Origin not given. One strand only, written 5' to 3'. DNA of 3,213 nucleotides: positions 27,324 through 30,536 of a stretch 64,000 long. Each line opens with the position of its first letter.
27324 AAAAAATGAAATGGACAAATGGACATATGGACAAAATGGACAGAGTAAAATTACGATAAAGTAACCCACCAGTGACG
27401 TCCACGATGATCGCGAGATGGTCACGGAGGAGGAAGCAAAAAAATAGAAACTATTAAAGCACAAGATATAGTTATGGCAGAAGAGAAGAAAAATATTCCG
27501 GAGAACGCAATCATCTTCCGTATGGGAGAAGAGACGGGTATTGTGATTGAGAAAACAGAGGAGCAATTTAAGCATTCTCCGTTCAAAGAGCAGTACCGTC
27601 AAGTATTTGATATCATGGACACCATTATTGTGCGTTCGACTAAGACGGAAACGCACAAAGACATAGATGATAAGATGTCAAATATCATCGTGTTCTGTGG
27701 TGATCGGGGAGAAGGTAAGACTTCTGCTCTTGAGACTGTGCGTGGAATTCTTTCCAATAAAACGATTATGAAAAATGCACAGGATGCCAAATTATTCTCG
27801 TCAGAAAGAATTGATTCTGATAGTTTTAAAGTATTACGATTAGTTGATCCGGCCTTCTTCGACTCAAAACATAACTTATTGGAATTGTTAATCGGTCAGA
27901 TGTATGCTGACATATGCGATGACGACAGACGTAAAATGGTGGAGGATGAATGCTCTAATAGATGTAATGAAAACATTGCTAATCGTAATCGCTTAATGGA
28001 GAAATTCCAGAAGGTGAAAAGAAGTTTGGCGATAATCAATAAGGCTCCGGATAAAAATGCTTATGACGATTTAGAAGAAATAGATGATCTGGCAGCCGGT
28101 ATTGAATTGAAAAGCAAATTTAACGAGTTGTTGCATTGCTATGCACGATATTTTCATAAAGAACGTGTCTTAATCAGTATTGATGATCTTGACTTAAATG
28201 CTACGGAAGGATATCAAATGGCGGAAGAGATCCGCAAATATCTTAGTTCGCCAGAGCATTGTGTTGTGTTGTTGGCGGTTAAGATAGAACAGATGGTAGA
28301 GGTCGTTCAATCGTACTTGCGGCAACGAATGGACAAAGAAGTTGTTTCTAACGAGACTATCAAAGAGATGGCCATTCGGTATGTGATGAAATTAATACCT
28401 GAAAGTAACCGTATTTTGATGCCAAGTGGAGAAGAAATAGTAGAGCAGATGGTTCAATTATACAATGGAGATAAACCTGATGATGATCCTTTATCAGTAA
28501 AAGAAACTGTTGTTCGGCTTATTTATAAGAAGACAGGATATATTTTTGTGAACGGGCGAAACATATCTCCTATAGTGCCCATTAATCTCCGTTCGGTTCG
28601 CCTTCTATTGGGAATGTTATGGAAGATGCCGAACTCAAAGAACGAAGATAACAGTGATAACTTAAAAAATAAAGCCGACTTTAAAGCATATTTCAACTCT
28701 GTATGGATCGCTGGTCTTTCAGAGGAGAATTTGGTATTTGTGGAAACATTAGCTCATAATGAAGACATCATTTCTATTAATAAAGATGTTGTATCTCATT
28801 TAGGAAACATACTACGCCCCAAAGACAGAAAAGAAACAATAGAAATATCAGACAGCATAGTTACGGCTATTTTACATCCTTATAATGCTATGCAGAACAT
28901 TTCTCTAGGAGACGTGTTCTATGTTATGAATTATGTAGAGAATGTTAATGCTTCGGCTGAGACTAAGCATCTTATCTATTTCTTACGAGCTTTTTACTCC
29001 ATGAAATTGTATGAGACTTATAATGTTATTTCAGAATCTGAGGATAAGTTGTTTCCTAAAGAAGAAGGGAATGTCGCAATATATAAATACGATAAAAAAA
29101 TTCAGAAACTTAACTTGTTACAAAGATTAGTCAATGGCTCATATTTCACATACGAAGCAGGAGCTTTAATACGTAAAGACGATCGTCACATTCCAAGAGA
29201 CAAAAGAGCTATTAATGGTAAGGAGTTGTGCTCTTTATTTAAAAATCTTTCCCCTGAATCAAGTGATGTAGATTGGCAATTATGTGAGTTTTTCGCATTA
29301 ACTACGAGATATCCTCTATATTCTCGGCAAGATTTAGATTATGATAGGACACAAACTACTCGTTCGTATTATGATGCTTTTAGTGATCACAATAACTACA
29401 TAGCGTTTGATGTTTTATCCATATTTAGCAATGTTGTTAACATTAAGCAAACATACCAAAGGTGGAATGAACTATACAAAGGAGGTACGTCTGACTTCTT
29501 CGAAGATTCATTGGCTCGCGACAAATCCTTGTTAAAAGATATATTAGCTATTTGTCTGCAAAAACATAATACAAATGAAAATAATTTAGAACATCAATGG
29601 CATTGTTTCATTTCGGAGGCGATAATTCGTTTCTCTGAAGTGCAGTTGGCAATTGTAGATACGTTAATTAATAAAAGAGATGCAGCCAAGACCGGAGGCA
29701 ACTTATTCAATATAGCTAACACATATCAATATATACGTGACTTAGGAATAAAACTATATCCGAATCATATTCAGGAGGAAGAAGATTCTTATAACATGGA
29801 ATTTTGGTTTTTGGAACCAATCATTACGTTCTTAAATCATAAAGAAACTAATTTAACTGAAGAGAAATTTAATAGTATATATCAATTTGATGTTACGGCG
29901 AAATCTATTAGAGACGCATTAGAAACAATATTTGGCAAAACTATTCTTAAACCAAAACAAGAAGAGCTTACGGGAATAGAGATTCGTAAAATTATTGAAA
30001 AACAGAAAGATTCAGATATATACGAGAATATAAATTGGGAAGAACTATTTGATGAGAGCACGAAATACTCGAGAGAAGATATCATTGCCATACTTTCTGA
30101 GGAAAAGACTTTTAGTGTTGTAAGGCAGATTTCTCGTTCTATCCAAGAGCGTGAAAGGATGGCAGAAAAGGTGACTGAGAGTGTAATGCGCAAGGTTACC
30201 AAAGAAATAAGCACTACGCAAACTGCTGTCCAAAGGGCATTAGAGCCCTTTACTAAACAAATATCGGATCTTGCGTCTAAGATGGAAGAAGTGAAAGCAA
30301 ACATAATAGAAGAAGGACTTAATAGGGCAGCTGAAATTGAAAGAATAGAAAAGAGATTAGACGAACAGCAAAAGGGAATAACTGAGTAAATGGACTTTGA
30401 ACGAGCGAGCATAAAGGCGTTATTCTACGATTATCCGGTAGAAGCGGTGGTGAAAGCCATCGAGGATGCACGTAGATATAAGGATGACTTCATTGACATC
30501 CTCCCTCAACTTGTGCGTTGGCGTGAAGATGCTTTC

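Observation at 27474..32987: KAP-like P-loop NTPase plus oversized adenosine deaminase operon: a RADAR-type (RdrA/RdrB-like) anti-phage system in a Bacteroidales island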

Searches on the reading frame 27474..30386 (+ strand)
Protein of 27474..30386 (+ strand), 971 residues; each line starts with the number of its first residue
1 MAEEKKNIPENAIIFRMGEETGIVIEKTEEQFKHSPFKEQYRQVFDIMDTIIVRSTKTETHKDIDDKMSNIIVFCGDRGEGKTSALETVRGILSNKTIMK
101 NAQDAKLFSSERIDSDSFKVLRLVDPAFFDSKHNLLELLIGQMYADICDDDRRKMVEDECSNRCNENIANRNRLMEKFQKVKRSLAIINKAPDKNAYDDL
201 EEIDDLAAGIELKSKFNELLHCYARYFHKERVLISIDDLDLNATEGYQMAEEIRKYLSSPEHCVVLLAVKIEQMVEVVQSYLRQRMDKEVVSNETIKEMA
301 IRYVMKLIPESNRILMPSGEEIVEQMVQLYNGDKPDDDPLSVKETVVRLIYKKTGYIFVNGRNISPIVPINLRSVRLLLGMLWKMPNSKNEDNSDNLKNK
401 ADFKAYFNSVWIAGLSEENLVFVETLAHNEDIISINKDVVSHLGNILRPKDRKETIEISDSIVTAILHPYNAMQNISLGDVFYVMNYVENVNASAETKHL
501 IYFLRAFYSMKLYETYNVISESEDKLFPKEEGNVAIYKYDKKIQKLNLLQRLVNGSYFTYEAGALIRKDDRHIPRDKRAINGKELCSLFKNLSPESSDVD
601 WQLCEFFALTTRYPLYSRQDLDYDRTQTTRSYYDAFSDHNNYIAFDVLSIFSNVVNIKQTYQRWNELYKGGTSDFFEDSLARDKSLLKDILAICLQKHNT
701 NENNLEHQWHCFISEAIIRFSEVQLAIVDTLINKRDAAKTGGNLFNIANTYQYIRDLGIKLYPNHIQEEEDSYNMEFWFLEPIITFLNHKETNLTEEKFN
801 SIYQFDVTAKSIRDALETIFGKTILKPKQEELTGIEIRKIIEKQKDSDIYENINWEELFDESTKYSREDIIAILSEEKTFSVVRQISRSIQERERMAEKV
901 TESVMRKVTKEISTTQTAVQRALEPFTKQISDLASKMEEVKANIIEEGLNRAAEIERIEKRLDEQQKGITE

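Call 3: search_protein_families(library=padloc, proteins=[window:27474-30386:+], max_evalue=0.01)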
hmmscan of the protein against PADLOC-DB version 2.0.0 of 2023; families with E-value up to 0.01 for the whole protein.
window:27474-30386:+ (971 aa): 0 families

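Call 4: search_protein_families(library=pfam, proteins=[window:27474-30386:+], max_evalue=0.01)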
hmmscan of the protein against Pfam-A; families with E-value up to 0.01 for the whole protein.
window:27474-30386:+ (971 aa): 1 family
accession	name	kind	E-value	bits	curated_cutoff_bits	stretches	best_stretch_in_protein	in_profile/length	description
PF03193.22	RsgA_GTPase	-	0.0098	16.2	30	0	21-94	56-131/174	RsgA GTPase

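Call 5: search_protein_families(library=ncbifam, proteins=[window:27474-30386:+], max_evalue=0.01)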
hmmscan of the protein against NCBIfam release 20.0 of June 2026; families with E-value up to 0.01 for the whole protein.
window:27474-30386:+ (971 aa): 1 family
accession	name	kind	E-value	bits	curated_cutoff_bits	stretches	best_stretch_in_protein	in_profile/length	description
NF041743.1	RdrA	equivalog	2e-18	66.3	600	1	56-393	42-351/742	antiviral RADAR system adenosine triphosphatase RdrA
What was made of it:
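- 27474..30389 (+): rdrA-like gene: 971-aa AAA+/KAP-like P-loop ATPase, made of an N-terminal ATPase with a helical 'crown' insertion plus a C-terminal helical lobe and a coiled-coil tail. NCBIfam RdrA 2e-18 (call 5).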

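Call 6: search_solved_structures(query=window:27474-30386:+, max_evalue=1)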
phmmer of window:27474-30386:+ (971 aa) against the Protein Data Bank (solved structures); distinct sequences matched with E-value up to 1: 2.
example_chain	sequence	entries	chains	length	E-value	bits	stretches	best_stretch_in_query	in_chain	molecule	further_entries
8hr7_A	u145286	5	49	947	0.011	17.2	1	170-318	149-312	Archaeal ATPase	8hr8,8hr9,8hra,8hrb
8fnt_B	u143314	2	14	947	0.015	16.8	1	170-318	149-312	Archaeal ATPase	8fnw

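Call 9: find_homologous_proteins(query=window:27474-30386:+)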
Query window:27474-30386:+ (971 aa): 353 proteins with E <= 0.001 among 8000 candidates; the best 120 are listed.
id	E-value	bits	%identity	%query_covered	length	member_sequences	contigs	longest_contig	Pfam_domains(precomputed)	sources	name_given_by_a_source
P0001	0.0e+0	1957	90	100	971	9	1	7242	-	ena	-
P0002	0.0e+0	1907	89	99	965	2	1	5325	-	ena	-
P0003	0.0e+0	1725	80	100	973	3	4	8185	-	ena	-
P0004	0.0e+0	1632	77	100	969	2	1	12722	-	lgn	-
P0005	0.0e+0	1555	73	99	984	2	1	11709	-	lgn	-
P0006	0.0e+0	1337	67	95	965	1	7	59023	-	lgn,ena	-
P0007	0.0e+0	1190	59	99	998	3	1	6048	-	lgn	-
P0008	0.0e+0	1125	55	99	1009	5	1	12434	-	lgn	-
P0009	0.0e+0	1102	57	96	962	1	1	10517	-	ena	-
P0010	0.0e+0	1084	56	98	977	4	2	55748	-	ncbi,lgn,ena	-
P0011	0.0e+0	1057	58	89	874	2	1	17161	-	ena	-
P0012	0.0e+0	1048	55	97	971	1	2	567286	-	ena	-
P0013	3.1e-295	1000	52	98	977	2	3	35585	-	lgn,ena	-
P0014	1.0e-275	936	55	87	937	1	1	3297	-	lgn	-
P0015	9.8e-274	929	55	83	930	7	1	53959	-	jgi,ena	-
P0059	1.1e-192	661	42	84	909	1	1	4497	PF07693.21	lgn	-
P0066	2.5e-180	620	43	80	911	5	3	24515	PF07693.21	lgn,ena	-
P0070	1.4e-168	581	41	82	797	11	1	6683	PF07693.21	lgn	-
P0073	1.1e-165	572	42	82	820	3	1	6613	PF07693.21,PF13401.13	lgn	-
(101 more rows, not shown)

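Call 15: find_related_loci(query=A1, collection=genome_contigs, flank=10000)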
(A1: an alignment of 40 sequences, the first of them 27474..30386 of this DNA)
Query A1 (971 aa) in genome_contigs; peptide patterns used: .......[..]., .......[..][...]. (x = any residue, [..] = any of these).
182 stretches matched a pattern; 37 encode a relative of the query (tblastn E <= 1e-3); 37 distinct loci.
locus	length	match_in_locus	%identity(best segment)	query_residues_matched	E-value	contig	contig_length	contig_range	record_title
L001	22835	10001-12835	55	11-945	0e+0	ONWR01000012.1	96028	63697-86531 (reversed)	uncultured Bacteroidales bacterium isolate RUG715 genome assembly, contig: scaffold_582, whole genome shotgun sequence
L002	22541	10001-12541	54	1-821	0e+0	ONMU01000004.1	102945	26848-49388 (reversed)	uncultured Bacteroidales bacterium isolate RUG454 genome assembly, contig: scaffold_177, whole genome shotgun sequence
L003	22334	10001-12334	40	12-788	2e-172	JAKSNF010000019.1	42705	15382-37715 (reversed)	MAG: Paludibacteraceae bacterium isolate Horse_feces144 MAG144_19, whole genome shotgun sequence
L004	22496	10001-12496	39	12-822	2e-172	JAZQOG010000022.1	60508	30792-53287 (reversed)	MAG: Paludibacteraceae bacterium isolate T1900045243_TH20190013.MAGScoT_cleanbin_000032 SGB_5590_k141_1252797, whole gen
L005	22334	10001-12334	36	13-763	2e-141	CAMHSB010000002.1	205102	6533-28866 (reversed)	MAG: uncultured Bacteroidales bacterium isolate SRR11784295_bin.42_metaWRAP_v1.3_MAG genome assembly, contig: ERZ1220261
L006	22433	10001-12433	36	10-787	2e-139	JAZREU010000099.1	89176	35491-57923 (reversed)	MAG: Paludibacteraceae bacterium isolate T1900045498_YK20190192.MAGScoT_cleanbin_000020 SGB_7463_k141_612109, whole geno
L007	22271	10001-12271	36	10-763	1e-138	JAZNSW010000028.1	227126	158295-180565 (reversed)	MAG: Paludibacteraceae bacterium isolate T1900044806_TS20190272.MAGScoT_cleanbin_000005 SGB_2755_k141_1020317, whole gen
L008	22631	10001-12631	33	11-886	7e-127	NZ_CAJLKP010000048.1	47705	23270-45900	MAG: uncultured Bacteroides sp. isolate ERR321312-bin.11, whole genome shotgun sequence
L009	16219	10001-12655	31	11-882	2e-119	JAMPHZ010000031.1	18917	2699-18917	MAG: Odoribacter sp. isolate NALB_7961_4 Scaffold_#31__SCF_031___18917_bp, whole genome shotgun sequence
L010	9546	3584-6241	32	6-876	5e-119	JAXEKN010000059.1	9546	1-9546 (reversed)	MAG: Prevotella sp. isolate SUG3188 k141_145166, whole genome shotgun sequence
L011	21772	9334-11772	34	8-792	1e-114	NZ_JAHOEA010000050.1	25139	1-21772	Segatella copri strain MSK.21.95 NODE_50_length_25139_cov_169.678, whole genome shotgun sequence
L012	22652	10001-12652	31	15-879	2e-114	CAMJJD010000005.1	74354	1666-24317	MAG: uncultured Bacteroidales bacterium isolate SRR12081293_bin.101_metaWRAP_v1.3_MAG genome assembly, contig: ERZ122897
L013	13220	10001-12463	30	13-875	2e-98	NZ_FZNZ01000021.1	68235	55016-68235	Prevotella jejuni strain DSM 26989, whole genome shotgun sequence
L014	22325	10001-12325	32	10-788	2e-101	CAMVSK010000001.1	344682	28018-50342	MAG TPA_asm: uncultured Bacteroidales bacterium isolate SRR8387720_bin.21_metaWRAP_v1.3_MAG genome assembly, contig: ERZ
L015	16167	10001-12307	32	15-783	4e-95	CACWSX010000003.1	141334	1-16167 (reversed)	MAG: uncultured Prevotellaceae bacterium isolate RUG10880 genome assembly, contig: RUG10880_asm_3, whole genome shotgun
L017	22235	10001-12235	31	8-783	1e-92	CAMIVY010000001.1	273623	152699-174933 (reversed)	MAG: uncultured Prevotella sp. isolate SRR12081301_bin.89_metaWRAP_v1.3_MAG genome assembly, contig: ERZ12289766.12, who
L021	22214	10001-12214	31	13-743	3e-88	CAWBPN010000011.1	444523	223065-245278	MAG: uncultured Bacteroidales bacterium isolate MFD01299.bin.1.187 genome assembly, contig: contig_31079, whole genome s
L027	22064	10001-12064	29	1-665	2e-67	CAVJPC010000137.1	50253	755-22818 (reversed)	Bacteroidaceae bacterium isolate SID5460-1_cleanbin_000062 genome assembly, contig: Spades_SID5460-1_contig_952, whole g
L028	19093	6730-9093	30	10-802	8e-92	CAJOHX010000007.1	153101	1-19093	uncultured Bacteroidales bacterium isolate Red_deer_4_mag_112 genome assembly, contig: scaffold_700, whole genome shotgu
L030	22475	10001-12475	30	15-789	3e-94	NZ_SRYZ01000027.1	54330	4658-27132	Bacteroides muris (ex Afrizal et al. 2022) strain NM69_E16B NODE_27_length_54330_cov_683.454, whole genome shotgun seque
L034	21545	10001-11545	29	18-512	7e-37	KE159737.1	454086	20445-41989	Dorea sp. 5-2 genomic scaffold acPFE-supercont1.3, whole genome shotgun sequence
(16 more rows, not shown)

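Call 20: search_protein_families(library=pfam, proteins=[L001:15522-16175:+, L004:15226-15903:+, L009:15268-15951:+, L012:15105-15866:+, L014:14832-15530:+, L015:14855-15538:+, L017:14800-15492:+, L028:11596-12297:+, L008:15355-16551:+, L021:15710-16702:+], max_evalue=0.01)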
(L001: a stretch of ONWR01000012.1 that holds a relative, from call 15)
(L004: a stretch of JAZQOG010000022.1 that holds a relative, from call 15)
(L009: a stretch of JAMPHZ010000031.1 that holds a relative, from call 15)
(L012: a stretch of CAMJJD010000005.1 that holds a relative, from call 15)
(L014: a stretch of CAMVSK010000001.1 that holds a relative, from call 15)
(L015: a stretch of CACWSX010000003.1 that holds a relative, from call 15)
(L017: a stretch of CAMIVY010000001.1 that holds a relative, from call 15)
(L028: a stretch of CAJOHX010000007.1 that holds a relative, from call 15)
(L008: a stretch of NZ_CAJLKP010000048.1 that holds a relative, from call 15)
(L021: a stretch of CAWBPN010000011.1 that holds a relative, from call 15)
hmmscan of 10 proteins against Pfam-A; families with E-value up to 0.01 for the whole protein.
L001:15522-16175:+ (218 aa): 0 families

L004:15226-15903:+ (226 aa): 0 families

L009:15268-15951:+ (228 aa): 1 family
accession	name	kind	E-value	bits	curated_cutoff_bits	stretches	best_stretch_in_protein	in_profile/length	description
PF00589.27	Phage_integrase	-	2.8e-19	70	27.1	1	14-173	32-168/172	Phage integrase family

L012:15105-15866:+ (254 aa): 1 family
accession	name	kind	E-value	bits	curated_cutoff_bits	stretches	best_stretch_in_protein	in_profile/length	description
PF25058.1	ARM_TT21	-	0.0031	17.9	27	0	19-148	14-140/155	Tetratricopeptide repeat protein 21 ARM repeat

L014:14832-15530:+ (233 aa): 0 families

L015:14855-15538:+ (228 aa): 0 families

L017:14800-15492:+ (231 aa): 0 families

L028:11596-12297:+ (234 aa): 0 families

L008:15355-16551:+ (399 aa): 3 families
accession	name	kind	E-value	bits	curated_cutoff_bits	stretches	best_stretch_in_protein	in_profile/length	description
PF13102.12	Phage_int_SAM_5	-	1.1e-21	77.4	22.3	1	106-204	2-98/98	Phage integrase SAM-like domain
PF17293.8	Arm-DNA-bind_5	-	1.5e-19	70.7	22.6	1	7-93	1-86/87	Arm DNA-binding domain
PF00589.27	Phage_integrase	-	2e-17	64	27.1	1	216-385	3-168/172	Phage integrase family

L021:15710-16702:+ (331 aa): 3 families
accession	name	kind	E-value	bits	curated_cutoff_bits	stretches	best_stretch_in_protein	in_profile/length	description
PF00589.27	Phage_integrase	-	6.9e-15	55.7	27.1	1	134-315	8-168/172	Phage integrase family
PF13102.12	Phage_int_SAM_5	-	8.3e-13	49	22.3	1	22-103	2-80/98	Phage integrase SAM-like domain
PF09728.14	Taxilin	-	0.0043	16.7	30.3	1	17-99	81-162/302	Myosin-like coiled-coil protein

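Call 22: search_protein_families(library=padloc, proteins=[L001:15522-16175:+, L004:15226-15903:+, L012:15105-15866:+, L014:14832-15530:+, L015:14855-15538:+, L017:14800-15492:+, L028:11596-12297:+, L027:15245-15703:+, L034:9887-12721:+, L030:9986-12901:+], max_evalue=0.1)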
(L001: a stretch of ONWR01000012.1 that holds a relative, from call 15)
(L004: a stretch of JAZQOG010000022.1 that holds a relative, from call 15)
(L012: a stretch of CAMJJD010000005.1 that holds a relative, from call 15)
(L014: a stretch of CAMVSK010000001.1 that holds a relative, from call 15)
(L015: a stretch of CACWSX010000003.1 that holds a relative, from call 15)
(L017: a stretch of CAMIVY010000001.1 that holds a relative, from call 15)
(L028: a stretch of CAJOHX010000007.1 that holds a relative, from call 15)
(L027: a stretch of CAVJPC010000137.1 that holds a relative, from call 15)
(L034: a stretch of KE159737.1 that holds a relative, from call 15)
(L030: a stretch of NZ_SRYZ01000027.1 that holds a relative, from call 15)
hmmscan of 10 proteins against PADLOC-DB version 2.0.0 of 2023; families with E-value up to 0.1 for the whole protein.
L001:15522-16175:+ (218 aa): 4 families
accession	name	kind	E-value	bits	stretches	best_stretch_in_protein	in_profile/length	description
PDLC01605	Csx27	-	1.3e-06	27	1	6-208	2-196/206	CAS-VI-B; associated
PDLC01604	tm_4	-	0.00043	18.7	1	6-167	2-151/215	CAS-VI-B; associated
PDLC04671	PDC-M48A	-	0.0018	16.4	1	1-119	1-97/166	-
PDLC04670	PDC-M48A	-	0.01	14.1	1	1-116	1-93/164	-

L004:15226-15903:+ (226 aa): 4 families
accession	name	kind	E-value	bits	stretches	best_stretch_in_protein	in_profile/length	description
PDLC01605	Csx27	-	6e-10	37.9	1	6-217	2-195/206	CAS-VI-B; associated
PDLC01604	tm_4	-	2.7e-06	25.9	1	5-102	1-96/215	CAS-VI-B; associated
PDLC04671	PDC-M48A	-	0.0053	14.9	1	1-32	1-32/166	-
PDLC04670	PDC-M48A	-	0.014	13.6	1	1-28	1-28/164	-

L012:15105-15866:+ (254 aa): 0 families

L014:14832-15530:+ (233 aa): 2 families
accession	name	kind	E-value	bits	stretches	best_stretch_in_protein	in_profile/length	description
PDLC02368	PycC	-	1.1e-10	39.5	1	76-232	74-233/234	-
PDLC04319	PDC-M02B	-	0.004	14.2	0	10-67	51-107/373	-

L015:14855-15538:+ (228 aa): 1 family
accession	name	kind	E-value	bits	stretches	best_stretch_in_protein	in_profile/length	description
PDLC02368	PycC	-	2.6e-09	35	2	64-142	66-147/234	-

L017:14800-15492:+ (231 aa): 1 family
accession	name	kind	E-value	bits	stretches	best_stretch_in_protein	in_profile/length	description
PDLC02368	PycC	-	3.7e-18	64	1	4-230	2-233/234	-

L028:11596-12297:+ (234 aa): 4 families
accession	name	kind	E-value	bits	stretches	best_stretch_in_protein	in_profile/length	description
PDLC02368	PycC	-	1.6e-13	48.8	1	74-232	71-232/234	-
PDLC02367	PycC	-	1.2e-06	26.2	1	116-202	108-198/226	-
PDLC00766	PycC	-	0.0045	14.5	1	128-203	125-202/232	Pycsar cyclase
PDLC00762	PycC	-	0.007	13.3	1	111-200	120-210/508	Pycsar cyclase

L027:15245-15703:+ (153 aa): 1 family
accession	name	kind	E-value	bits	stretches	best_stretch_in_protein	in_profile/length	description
PDLC04899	PDC-S07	-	5.4e-16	56.5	1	20-130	9-114/135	-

L034:9887-12721:+ (945 aa): 1 family
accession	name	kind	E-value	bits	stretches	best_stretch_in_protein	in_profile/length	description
PDLC02216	RdrA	-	1.8e-07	27.9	1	94-354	56-287/900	-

L030:9986-12901:+ (972 aa): 2 families
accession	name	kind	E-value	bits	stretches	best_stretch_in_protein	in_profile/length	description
PDLC02217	RdrA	-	4.7e-14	49.5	1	54-299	76-303/850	-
PDLC02216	RdrA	-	3.6e-12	43.4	1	47-298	56-286/900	-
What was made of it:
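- On RADAR (rdrA-rdrB): Csx27-type rdrC genes occur in relatives L001 and L004 (call 22).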

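Call 24: predict_structure(alignment_id=A1)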
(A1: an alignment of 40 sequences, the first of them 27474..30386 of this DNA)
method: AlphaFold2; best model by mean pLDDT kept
length: 971 residues; sequences in the alignment: 40
mean_pLDDT: 83.1   pTM: 0.72
mean pLDDT of the five models: 83.1, 82.4, 81.1, 80.4, 79.4
residues with pLDDT >= 90: 291; 70-90: 549; 50-70: 97; < 50: 34
segments of 3 or more residues with pLDDT < 50: 1-5, 58-65, 160-163, 192-202, 767-770
pLDDT, mean of each block of 10 residues (from residue 1): 51 81 83 90 92 69 57 89 92 90 86 84 80 81 88 67 60 86 76 44 64 88 89 84 78 85 90 88 77 87 89 89 88 74 89 85 79 89 86 82 88 85 88 92 86 70 90 91 92 85 91 91 89 67 86 92 89 88 93 90 96 78 77 83 93 94 90 91 93 87 80 89 89 81 90 86 52 80 89 86 79 81 67 85 74 82 84 82 83 86 90 88 86 87 65 84 84 76
secondary structure, 60 per line:
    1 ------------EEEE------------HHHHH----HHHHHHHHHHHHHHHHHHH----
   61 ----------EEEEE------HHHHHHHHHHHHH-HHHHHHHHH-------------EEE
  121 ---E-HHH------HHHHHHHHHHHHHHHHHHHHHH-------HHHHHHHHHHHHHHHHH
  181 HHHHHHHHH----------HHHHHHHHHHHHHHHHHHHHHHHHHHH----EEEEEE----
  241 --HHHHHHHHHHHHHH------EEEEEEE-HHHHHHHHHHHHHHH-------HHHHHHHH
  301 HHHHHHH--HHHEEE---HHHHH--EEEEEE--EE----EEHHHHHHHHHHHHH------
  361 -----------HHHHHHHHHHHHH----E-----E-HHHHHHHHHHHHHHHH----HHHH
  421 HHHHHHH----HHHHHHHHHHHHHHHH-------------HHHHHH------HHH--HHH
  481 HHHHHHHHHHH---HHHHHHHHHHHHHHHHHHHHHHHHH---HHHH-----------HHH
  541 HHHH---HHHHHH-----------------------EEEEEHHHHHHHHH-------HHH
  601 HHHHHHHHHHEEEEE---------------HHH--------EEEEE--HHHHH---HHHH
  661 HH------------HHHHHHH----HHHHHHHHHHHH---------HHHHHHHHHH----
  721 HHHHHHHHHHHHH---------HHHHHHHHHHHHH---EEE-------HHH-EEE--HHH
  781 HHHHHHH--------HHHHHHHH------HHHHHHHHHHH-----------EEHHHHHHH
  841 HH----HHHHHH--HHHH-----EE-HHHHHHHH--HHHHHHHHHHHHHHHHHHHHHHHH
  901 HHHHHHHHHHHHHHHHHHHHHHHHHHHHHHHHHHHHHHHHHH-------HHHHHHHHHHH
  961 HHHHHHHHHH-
elements in order (helices of 4 or more, strands of 3 or more residues): E13-16 H29-33 H38-56 E71-75 H82-94 H96-104 E118-120 H135-156 H164-189 H200-226 E231-236 H243-256 E263-269 H271-285 H293-307 E313-315 H319-323 E326-331 H342-354 H372-384 H397-412 H417-427 H432-447 H461-466 H478-491 H495-519 H523-526 H538-544 H548-553 E577-581 H582-590 H598-610 E611-615 E642-646 H649-653 H657-662 H675-681 H686-697 H707-716 H721-733 H743-755 E759-761 E773-775 H778-787 H796-803 H810-820 H834-842 H847-852 H855-858 H867-874 H877-942 H950-970
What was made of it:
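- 27474..30389 (+): AF2 pLDDT 83 (call 24).
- Closest known: RADAR of Streptococcus suis SS993. Different: The window protein is longer (971 against 907 aa) and ends in a coiled-coil tail of about 95 residues (helices 877-942 and 950-970, call 24).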
